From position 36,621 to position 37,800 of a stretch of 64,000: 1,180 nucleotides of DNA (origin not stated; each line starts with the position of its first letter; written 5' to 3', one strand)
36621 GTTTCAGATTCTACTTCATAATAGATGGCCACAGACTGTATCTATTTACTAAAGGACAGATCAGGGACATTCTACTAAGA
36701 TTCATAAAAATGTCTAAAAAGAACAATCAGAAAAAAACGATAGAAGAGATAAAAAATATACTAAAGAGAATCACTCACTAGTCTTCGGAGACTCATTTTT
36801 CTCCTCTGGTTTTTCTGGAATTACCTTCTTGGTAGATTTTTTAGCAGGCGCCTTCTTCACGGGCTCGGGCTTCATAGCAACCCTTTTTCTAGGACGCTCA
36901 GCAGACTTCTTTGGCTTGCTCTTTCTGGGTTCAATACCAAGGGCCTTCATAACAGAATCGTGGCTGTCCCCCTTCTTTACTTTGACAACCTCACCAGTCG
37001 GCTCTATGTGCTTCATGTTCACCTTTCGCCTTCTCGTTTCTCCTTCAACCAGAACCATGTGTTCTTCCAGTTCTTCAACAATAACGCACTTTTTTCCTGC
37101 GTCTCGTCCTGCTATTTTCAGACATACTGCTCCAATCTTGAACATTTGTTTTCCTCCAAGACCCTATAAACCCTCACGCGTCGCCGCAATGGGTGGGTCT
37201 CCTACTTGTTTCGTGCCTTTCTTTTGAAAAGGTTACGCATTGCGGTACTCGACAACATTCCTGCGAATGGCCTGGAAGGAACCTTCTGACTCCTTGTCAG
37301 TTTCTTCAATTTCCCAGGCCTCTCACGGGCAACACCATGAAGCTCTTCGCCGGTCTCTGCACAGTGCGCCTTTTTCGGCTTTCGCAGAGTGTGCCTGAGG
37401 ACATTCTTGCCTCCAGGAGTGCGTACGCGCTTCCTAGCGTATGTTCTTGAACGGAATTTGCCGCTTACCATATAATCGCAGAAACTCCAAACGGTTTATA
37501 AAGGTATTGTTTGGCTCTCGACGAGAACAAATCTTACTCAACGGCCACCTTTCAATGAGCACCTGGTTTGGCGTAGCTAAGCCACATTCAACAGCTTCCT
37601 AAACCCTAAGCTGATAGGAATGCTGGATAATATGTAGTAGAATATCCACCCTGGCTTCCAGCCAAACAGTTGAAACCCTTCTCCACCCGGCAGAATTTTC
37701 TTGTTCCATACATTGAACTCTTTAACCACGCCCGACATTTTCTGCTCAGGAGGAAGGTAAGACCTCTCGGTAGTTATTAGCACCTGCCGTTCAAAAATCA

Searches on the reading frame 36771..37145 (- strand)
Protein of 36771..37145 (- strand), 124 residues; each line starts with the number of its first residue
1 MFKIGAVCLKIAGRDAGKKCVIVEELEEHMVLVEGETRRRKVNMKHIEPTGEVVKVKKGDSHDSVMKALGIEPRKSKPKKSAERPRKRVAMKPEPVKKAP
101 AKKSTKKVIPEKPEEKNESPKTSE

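Call 74: search_protein_families(library=pfam, proteins=[window:36771-37145:-], max_evalue=0.01)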
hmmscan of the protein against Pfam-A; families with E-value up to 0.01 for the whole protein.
window:36771-37145:- (124 aa): 1 family
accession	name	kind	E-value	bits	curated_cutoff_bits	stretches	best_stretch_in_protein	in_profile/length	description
PF00467.35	KOW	-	0.00029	21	22.3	1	5-24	2-21/32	KOW motif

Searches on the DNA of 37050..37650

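Call 64: search_rna_families(source=window, start=37050, end=37650, threshold=evalue, max_evalue=10)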
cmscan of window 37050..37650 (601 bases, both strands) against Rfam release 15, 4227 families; matches with E-value up to 10: 2.
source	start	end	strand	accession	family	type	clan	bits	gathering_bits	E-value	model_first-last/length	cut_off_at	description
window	37237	37442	+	RF02259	Vax2os1_1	Gene; lncRNA;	-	18.9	100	2.4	1-187/187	no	Vax2os1 conserved region 1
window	37410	37492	-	RF02983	Fibrobacter-1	Gene; sRNA;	-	13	77.9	9.9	1-102/102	no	Fibrobacter-1 RNA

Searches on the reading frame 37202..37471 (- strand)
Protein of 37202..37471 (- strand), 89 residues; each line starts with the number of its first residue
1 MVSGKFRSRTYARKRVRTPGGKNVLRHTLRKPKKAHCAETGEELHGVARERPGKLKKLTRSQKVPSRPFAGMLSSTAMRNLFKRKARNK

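Call 74: search_protein_families(library=pfam, proteins=[window:37202-37471:-], max_evalue=0.01)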
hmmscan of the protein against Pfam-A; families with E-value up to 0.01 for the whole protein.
window:37202-37471:- (89 aa): 1 family
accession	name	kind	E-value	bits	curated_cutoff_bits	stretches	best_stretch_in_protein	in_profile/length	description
PF01199.23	Ribosomal_L34e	-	4e-19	69.1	27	1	5-85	12-92/94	Ribosomal protein L34e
